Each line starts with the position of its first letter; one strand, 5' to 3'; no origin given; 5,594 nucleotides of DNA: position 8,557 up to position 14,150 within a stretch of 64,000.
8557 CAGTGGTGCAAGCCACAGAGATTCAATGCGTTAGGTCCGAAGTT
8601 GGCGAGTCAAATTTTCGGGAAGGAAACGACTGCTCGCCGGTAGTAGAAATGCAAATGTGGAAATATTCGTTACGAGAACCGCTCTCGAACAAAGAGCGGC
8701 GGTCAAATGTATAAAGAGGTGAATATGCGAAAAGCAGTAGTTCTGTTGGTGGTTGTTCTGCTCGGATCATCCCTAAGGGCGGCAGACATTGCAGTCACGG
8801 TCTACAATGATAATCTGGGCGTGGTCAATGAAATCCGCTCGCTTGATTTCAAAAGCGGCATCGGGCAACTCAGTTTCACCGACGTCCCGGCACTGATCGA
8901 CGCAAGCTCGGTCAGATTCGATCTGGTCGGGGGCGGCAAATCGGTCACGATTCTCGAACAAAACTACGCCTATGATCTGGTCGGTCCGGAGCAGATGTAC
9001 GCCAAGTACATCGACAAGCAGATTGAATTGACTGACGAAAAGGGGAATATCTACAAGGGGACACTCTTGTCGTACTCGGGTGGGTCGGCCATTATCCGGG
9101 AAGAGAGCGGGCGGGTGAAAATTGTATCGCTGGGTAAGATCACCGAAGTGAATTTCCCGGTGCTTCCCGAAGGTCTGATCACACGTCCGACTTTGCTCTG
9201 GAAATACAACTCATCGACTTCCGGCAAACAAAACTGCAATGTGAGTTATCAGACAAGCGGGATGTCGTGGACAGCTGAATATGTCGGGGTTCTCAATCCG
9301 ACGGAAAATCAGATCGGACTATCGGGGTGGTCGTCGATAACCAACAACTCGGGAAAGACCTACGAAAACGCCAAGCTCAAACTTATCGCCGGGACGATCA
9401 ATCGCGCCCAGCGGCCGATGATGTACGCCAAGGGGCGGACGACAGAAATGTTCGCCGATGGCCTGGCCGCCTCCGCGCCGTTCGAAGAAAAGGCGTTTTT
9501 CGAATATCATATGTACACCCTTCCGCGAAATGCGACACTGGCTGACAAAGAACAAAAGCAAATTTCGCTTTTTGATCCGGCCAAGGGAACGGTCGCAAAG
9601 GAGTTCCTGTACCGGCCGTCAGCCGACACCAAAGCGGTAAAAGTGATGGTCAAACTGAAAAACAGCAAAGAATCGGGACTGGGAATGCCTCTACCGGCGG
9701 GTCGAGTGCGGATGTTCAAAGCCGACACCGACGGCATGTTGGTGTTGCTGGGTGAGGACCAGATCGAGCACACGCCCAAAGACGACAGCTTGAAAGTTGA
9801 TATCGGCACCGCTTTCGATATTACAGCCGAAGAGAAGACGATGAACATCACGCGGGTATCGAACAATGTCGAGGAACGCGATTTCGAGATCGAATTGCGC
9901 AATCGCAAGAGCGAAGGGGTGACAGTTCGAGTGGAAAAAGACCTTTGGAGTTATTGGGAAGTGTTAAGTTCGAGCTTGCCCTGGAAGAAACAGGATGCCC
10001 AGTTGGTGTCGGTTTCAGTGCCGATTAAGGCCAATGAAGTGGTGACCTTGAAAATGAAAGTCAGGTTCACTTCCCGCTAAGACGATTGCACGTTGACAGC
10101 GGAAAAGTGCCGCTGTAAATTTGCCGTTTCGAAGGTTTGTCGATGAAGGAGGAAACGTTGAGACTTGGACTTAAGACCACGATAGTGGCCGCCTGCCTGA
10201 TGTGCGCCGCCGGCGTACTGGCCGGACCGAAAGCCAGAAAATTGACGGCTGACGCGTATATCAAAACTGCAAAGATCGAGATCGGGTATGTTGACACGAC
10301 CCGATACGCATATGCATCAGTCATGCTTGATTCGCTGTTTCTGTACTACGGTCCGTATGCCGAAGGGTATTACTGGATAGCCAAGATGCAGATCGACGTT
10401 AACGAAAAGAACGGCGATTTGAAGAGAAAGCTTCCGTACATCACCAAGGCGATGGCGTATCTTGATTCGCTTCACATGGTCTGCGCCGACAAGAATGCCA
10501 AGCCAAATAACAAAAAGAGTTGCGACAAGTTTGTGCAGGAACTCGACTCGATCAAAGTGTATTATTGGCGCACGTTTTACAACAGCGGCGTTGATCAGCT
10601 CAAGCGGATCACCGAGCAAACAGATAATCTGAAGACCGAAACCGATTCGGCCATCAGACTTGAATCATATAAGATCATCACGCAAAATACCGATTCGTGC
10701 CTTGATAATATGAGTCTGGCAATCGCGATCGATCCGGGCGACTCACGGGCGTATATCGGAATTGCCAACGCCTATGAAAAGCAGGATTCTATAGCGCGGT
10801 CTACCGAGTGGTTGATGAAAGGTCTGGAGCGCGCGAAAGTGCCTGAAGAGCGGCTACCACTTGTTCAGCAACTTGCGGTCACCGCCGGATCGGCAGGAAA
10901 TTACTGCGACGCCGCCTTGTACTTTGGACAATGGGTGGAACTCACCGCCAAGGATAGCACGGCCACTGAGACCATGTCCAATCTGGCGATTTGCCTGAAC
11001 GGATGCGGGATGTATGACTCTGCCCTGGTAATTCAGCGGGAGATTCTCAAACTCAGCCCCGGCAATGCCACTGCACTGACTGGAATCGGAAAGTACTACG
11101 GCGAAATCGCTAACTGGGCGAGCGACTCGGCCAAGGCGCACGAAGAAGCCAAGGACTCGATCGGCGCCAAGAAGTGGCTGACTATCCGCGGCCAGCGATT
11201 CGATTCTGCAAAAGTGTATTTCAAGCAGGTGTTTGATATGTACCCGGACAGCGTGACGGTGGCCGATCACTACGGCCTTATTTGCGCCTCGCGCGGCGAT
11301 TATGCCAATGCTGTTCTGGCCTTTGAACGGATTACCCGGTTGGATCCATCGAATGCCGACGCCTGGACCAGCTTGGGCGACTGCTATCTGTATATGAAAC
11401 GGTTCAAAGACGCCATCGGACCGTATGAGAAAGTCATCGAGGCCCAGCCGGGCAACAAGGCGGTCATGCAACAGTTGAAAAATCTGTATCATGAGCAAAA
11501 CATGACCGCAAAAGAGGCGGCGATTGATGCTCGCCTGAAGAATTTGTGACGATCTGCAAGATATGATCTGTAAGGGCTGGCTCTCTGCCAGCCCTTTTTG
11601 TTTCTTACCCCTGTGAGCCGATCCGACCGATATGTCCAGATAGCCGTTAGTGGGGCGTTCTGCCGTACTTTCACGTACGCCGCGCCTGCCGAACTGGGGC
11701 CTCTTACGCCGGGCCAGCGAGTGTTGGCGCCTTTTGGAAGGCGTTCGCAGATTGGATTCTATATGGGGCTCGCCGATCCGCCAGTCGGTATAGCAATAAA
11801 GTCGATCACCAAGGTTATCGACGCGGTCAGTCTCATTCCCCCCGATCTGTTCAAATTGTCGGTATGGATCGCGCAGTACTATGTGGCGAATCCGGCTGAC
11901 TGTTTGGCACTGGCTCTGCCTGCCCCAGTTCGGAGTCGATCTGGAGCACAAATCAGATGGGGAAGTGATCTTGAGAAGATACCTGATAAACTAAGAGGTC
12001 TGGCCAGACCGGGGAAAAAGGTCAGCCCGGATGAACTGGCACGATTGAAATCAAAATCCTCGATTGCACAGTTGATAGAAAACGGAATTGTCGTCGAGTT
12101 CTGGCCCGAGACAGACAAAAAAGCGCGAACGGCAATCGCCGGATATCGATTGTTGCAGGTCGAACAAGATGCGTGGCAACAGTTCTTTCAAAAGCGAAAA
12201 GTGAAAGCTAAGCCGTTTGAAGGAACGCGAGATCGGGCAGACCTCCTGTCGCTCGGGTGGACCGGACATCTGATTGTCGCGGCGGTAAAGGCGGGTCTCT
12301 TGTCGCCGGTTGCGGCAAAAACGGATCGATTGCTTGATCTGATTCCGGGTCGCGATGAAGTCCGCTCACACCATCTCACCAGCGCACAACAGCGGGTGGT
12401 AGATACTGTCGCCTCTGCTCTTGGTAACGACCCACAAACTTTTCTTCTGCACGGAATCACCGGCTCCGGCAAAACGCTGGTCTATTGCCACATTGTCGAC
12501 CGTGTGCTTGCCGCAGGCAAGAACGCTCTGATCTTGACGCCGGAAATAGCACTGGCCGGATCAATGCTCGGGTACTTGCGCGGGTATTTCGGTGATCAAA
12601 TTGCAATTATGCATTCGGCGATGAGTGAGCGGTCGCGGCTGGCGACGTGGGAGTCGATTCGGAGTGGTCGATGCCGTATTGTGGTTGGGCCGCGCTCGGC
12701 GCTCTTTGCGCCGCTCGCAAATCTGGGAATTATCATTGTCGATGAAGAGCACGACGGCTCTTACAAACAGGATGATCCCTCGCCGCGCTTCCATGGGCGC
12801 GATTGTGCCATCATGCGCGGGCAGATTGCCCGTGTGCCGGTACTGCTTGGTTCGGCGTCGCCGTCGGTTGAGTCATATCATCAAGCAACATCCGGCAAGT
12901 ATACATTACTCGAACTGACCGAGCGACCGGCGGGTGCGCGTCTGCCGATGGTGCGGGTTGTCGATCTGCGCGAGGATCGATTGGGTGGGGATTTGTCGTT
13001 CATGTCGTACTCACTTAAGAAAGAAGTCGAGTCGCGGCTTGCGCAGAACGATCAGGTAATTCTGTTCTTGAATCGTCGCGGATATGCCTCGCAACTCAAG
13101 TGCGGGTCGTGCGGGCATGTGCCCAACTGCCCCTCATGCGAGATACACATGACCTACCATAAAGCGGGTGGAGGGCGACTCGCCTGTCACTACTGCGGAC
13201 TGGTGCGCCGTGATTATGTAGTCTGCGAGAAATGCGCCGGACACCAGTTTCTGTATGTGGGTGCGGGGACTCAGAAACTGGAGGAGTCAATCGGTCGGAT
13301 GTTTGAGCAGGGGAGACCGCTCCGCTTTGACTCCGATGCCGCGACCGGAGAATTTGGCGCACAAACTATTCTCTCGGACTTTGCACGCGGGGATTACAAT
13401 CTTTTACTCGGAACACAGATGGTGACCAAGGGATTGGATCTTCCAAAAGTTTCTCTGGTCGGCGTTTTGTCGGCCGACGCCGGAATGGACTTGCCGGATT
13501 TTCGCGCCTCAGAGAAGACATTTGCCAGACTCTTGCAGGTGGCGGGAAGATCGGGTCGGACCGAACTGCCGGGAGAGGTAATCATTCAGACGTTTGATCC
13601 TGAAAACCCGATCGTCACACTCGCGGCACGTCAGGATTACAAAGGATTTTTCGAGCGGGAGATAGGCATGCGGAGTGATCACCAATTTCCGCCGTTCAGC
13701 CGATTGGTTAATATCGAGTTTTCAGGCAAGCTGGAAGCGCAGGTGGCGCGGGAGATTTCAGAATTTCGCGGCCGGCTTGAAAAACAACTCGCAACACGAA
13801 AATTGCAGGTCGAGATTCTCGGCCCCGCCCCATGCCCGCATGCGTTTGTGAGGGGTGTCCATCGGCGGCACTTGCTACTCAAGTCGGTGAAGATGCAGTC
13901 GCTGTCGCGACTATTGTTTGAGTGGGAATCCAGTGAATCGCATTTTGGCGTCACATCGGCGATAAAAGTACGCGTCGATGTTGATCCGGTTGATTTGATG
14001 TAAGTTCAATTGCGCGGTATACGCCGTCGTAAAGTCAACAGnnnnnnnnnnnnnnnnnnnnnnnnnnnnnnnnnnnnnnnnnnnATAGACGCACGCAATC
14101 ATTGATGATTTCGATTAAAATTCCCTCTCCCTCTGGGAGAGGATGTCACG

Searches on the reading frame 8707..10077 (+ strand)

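Call 26: search_protein_families(library=ncbifam, proteins=[window:8707-10077:+], max_evalue=0.00001)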
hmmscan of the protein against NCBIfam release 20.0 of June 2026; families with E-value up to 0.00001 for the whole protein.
window:8707-10077:+ (457 aa): 1 family
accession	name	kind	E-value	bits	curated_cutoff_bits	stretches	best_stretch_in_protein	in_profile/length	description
TIGR02231.1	TIGR02231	subfamily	9.2e-07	27.9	112.6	0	172-226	190-244/524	mucoidy inhibitor MuiA family protein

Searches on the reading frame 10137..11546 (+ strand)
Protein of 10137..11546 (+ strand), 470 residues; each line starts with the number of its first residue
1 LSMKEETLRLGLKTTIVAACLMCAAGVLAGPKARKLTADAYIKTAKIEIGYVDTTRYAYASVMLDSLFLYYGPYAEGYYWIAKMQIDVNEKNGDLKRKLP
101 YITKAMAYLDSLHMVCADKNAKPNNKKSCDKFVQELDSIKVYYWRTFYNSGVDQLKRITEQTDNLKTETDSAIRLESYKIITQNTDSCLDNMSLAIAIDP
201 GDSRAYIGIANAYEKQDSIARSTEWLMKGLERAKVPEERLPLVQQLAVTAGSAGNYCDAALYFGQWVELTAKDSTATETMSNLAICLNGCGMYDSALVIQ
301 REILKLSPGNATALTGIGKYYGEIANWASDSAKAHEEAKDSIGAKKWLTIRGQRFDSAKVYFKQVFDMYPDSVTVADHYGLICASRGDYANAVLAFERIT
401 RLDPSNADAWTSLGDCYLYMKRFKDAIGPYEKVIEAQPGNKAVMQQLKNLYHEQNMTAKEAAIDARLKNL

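Call 26: search_protein_families(library=ncbifam, proteins=[window:10137-11546:+], max_evalue=0.00001)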
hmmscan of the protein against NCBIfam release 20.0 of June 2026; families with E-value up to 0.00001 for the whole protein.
window:10137-11546:+ (470 aa): 7 families
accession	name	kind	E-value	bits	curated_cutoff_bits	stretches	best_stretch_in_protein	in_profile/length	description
NF040959.1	MamA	equivalog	4.4e-21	75.3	200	1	355-465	53-161/204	magnetosome protein MamA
TIGR02917.1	PEP_TPR_lipo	equivalog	1.1e-15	56.7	312.2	1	348-461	437-553/899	XrtA/PEP-CTERM system TPR-repeat protein PrsT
TIGR02552.1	LcrH_SycD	equivalog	3.2e-11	43.1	104.8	1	363-448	8-93/136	SycD/LcrH family type III secretion system chaperone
TIGR02521.1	type_IV_pilW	equivalog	2.1e-09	37.3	154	0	354-457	80-185/234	type IV pilus biogenesis/stability protein PilW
TIGR02795.1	tol_pal_ybgF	equivalog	5.8e-09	36.6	90.1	0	350-446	13-115/119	tol-pal system protein YbgF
NF040561.1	PrimPol_Msp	equivalog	8.3e-09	34.5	200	1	360-461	12-105/515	CRISPR-associated primase-polymerase type A1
NF002725.1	PRK02603.1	equivalog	5.3e-07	29.8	143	0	248-336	43-131/173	photosystem I assembly protein Ycf3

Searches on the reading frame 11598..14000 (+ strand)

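Call 26: search_protein_families(library=ncbifam, proteins=[window:11598-14000:+], max_evalue=0.00001)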
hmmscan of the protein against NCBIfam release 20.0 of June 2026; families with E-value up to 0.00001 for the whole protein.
window:11598-14000:+ (801 aa): 26 families (the best 25 are shown)
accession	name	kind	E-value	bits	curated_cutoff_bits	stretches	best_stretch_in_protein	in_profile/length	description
NF004066.1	PRK05580.1-3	equivalog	1.1e-213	711.8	813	1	20-799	11-787/788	primosomal protein N'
NF004067.0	PRK05580.1-4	equivalog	7.9e-180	599.8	763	1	10-800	3-736/737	primosomal protein N'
NF004070.0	PRK05580.2-2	equivalog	7.2e-168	560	921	2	222-800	161-728/729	primosomal protein N'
TIGR00595.1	priA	equivalog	8.3e-167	555.8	230.35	1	283-798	1-509/509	replication restart helicase PriA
NF004068.0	PRK05580.1-5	equivalog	2.9e-158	528.4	1249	1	23-773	18-768/795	primosomal protein N'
NF004065.0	PRK05580.1-1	equivalog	2.8e-146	488.7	858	2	259-799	197-730/731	primosomal protein N'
NF004071.0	PRK05580.2-3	equivalog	1.5e-129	433.1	1105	1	233-799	177-733/735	primosomal protein N'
NF004069.0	PRK05580.2-1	equivalog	3e-116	389.3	767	1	257-800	109-611/612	primosomal protein N'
NF004072.0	PRK05580.2-4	equivalog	2.6e-113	379.5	1030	1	260-799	122-646/648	primosomal protein N'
NF011452.0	PRK14873.1-2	equivalog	8.6e-41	139.9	980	1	299-757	218-653/708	primosomal protein N'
NF011453.0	PRK14873.1-3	equivalog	2.1e-39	135.2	812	1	297-794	189-648/653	primosome assembly protein PriA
NF011455.0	PRK14873.1-5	equivalog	3.7e-34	118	969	1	291-707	173-585/675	primosomal protein N'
NF011454.0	PRK14873.1-4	equivalog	2e-31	109.1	951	1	301-750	166-594/651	primosomal protein N'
TIGR00643.1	recG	equivalog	2.3e-16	59.7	659.4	1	259-385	235-367/629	ATP-dependent DNA helicase RecG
NF008166.0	PRK10917.1-4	equivalog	1.4e-14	53.2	864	1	258-386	275-409/705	ATP-dependent DNA helicase RecG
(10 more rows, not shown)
